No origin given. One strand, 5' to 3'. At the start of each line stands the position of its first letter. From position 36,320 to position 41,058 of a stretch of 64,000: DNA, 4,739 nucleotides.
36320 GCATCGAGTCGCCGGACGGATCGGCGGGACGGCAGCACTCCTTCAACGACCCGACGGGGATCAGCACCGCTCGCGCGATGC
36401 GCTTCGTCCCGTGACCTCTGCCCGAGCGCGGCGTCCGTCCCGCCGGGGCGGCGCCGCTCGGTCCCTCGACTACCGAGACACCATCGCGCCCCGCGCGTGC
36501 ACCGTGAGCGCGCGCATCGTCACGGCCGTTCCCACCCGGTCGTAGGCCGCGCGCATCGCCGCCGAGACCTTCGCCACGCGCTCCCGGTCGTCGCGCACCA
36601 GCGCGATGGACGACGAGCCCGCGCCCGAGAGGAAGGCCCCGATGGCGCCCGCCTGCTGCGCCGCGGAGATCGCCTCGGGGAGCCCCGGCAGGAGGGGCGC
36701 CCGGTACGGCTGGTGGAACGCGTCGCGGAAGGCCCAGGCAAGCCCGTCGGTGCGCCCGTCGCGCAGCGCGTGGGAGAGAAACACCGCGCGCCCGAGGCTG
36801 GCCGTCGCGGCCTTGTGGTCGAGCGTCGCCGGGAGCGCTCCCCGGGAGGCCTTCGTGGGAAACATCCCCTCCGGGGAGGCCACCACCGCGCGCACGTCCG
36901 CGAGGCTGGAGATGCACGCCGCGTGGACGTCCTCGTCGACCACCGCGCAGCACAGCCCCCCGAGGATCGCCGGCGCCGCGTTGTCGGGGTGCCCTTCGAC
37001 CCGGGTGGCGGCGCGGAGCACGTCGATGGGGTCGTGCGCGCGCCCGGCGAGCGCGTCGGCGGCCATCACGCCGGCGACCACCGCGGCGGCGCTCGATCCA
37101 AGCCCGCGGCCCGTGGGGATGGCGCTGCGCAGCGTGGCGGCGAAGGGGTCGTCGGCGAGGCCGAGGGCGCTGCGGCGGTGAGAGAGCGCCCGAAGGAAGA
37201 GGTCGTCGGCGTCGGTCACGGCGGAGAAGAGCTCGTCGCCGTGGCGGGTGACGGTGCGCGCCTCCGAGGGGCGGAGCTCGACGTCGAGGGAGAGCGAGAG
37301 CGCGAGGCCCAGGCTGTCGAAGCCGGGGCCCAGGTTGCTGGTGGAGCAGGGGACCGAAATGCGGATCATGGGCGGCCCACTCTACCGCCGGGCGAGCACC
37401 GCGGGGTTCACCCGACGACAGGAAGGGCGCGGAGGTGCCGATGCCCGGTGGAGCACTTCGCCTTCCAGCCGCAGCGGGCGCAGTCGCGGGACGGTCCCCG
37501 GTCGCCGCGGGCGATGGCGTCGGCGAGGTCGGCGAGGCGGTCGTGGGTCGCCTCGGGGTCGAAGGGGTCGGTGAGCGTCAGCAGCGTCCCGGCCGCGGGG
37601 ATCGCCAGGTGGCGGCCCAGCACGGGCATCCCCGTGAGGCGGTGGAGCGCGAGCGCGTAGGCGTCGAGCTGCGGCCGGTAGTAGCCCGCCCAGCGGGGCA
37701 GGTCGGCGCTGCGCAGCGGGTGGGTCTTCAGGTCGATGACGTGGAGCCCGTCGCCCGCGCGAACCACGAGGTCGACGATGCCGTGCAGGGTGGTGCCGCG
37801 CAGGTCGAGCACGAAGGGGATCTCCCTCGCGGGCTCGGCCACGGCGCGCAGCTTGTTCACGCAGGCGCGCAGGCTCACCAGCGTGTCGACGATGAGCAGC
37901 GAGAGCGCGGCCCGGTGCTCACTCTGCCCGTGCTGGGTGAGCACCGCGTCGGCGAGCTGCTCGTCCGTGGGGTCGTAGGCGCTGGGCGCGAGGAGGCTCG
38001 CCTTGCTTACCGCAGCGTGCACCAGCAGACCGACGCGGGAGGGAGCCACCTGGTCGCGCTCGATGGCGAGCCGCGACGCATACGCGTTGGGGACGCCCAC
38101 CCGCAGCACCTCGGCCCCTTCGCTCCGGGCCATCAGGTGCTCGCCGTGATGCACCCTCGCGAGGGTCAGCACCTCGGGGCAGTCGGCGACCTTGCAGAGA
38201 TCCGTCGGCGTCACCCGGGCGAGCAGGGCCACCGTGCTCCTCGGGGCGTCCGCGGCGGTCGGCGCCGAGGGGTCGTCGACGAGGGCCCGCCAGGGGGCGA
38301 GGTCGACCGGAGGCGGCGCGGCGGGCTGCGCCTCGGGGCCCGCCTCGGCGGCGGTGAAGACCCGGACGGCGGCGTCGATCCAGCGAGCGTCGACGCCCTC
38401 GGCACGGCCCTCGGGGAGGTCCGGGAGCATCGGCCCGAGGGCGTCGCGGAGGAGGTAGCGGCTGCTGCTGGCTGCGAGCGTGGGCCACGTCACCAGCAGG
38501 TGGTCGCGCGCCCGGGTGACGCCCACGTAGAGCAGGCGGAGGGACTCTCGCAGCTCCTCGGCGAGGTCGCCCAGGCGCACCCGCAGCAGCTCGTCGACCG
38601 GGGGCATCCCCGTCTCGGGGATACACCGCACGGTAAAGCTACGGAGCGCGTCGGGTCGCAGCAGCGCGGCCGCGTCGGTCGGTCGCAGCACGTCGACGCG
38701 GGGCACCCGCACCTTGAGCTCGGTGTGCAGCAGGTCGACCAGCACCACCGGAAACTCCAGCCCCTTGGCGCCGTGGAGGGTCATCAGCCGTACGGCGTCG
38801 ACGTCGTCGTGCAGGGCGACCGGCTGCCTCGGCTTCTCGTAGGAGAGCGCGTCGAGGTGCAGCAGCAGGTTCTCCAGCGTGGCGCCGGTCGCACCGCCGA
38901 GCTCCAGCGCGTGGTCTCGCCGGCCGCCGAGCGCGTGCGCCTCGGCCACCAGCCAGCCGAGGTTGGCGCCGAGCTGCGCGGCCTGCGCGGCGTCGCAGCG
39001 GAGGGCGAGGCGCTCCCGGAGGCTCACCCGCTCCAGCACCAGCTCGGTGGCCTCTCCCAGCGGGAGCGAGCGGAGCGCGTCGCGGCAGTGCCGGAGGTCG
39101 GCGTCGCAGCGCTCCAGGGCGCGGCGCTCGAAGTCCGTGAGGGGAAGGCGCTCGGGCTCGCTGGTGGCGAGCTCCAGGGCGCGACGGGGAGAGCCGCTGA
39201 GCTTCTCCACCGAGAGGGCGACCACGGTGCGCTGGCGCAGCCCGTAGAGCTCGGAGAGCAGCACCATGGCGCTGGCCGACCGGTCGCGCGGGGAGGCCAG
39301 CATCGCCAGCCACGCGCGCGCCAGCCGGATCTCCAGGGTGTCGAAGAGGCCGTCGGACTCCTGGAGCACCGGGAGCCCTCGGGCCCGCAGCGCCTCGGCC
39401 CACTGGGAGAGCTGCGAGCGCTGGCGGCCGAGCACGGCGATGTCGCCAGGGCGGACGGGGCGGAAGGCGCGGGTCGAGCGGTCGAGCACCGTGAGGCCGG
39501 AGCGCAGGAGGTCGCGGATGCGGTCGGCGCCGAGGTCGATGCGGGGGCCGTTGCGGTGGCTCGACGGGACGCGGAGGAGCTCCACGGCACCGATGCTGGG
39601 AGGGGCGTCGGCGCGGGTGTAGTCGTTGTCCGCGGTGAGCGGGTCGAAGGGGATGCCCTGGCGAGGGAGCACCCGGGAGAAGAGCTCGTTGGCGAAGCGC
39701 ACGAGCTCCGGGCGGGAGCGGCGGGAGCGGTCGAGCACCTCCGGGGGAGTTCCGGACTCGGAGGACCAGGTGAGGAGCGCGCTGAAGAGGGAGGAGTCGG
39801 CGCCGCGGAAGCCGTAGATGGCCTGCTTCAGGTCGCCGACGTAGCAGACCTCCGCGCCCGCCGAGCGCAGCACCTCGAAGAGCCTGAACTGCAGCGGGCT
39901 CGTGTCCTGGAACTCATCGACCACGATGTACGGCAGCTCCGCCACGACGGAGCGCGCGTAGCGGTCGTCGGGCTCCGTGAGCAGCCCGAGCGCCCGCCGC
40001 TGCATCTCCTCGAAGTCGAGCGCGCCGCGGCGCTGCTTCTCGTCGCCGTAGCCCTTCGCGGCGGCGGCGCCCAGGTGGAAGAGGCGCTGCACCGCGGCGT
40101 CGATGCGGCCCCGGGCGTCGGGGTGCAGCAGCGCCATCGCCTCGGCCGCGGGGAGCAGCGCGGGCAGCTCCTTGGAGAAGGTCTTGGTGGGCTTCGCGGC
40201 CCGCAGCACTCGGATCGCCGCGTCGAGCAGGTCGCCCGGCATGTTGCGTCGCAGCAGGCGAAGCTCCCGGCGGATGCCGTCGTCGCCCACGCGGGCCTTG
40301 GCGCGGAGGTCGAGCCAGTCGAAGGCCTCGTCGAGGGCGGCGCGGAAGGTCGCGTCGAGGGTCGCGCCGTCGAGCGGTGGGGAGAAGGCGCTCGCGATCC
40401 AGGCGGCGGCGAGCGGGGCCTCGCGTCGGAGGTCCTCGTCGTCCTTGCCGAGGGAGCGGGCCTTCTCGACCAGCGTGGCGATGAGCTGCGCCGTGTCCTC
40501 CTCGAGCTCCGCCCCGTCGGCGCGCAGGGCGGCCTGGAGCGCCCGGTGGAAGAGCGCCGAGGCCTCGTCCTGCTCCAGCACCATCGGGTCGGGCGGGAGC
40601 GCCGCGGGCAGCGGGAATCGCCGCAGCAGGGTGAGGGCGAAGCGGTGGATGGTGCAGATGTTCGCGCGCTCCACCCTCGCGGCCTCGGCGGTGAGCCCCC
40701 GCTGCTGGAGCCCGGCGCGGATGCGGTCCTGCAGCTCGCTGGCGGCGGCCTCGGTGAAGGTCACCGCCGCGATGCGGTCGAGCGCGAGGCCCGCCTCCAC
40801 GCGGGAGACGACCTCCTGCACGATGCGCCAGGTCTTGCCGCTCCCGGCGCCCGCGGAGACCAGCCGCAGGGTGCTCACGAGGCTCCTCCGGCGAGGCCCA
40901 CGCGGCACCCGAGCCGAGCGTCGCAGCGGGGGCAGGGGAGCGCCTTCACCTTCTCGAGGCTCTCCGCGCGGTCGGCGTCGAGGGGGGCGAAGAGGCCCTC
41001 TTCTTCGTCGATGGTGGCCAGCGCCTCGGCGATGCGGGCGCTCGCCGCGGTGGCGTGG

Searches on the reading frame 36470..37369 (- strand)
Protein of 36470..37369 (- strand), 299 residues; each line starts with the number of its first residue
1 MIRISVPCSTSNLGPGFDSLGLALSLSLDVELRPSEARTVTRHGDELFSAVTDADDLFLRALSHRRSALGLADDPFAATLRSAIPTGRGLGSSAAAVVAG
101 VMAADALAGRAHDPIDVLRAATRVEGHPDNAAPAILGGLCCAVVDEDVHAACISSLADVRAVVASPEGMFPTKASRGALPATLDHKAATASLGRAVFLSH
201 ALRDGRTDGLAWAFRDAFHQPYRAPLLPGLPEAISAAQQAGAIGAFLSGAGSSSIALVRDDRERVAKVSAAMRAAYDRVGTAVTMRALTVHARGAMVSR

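Call 7: search_protein_families(library=pfam, proteins=[window:36470-37369:-], max_evalue=0.01)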
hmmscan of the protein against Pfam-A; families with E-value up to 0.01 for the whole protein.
window:36470-37369:- (299 aa): 3 families
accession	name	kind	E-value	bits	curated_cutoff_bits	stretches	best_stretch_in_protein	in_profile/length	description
PF00288.32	GHMP_kinases_N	-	5e-15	55.9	22.3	1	57-138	2-87/87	GHMP kinases N terminal domain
PF08544.19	GHMP_kinases_C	-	9.1e-12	45.6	21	1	203-277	24-84/85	GHMP kinases C terminal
PF22700.2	MVD-like_N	-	0.00053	20.1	27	1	58-139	65-143/157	Diphosphomevalonate decarboxylase-like N-terminal domain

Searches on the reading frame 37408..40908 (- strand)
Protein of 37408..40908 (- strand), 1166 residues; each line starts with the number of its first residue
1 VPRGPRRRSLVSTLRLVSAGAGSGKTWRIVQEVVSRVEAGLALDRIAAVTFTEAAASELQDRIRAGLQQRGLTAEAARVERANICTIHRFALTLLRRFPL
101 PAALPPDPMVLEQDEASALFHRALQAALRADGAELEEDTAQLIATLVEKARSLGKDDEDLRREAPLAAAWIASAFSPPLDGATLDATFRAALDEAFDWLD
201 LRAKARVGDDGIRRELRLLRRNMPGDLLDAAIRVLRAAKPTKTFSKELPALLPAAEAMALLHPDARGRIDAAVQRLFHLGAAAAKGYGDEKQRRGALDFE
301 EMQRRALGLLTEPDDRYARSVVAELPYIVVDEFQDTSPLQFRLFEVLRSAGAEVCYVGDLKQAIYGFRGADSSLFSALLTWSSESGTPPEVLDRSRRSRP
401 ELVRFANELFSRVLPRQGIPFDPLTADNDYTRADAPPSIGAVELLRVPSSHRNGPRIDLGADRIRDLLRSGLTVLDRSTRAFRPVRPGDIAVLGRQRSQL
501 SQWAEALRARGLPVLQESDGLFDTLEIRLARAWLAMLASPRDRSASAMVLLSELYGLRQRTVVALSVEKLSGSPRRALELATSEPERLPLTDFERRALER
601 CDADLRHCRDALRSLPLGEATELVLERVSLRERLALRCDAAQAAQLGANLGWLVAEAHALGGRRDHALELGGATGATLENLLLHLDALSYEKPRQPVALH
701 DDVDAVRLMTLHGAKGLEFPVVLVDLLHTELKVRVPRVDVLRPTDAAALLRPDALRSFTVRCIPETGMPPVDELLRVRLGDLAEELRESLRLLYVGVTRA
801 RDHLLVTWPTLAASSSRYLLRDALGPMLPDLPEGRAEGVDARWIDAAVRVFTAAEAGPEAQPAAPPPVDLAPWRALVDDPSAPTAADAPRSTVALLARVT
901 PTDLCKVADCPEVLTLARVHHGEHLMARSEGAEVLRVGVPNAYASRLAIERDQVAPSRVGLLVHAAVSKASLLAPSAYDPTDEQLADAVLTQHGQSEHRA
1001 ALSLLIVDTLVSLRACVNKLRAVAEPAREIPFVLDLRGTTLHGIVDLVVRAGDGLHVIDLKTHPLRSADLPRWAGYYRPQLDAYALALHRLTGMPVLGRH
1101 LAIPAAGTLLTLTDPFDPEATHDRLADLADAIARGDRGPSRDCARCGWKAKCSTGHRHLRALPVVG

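Call 45: search_protein_families(library=pfam, proteins=[window:37408-40908:-], max_evalue=0.0001)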
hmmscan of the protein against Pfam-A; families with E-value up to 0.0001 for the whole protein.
window:37408-40908:- (1166 aa): 5 families
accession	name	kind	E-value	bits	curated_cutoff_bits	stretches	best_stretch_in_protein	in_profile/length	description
PF00580.27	UvrD-helicase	-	2e-46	159.3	23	1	14-377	15-265/271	UvrD/REP helicase N-terminal domain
PF12705.13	PDDEXK_1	-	9e-18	65.5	22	1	944-1152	22-246/247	PD-(D/E)XK nuclease superfamily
PF13245.12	AAA_19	-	1.5e-17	64.5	25.1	1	11-368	10-134/134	AAA domain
PF13361.12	UvrD_C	-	2.2e-17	64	25.6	1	685-808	270-347/350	UvrD-like helicase C-terminal domain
PF13538.12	UvrD_C_2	-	9.1e-09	35.5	27.4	0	786-806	31-51/52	UvrD-like helicase C-terminal domain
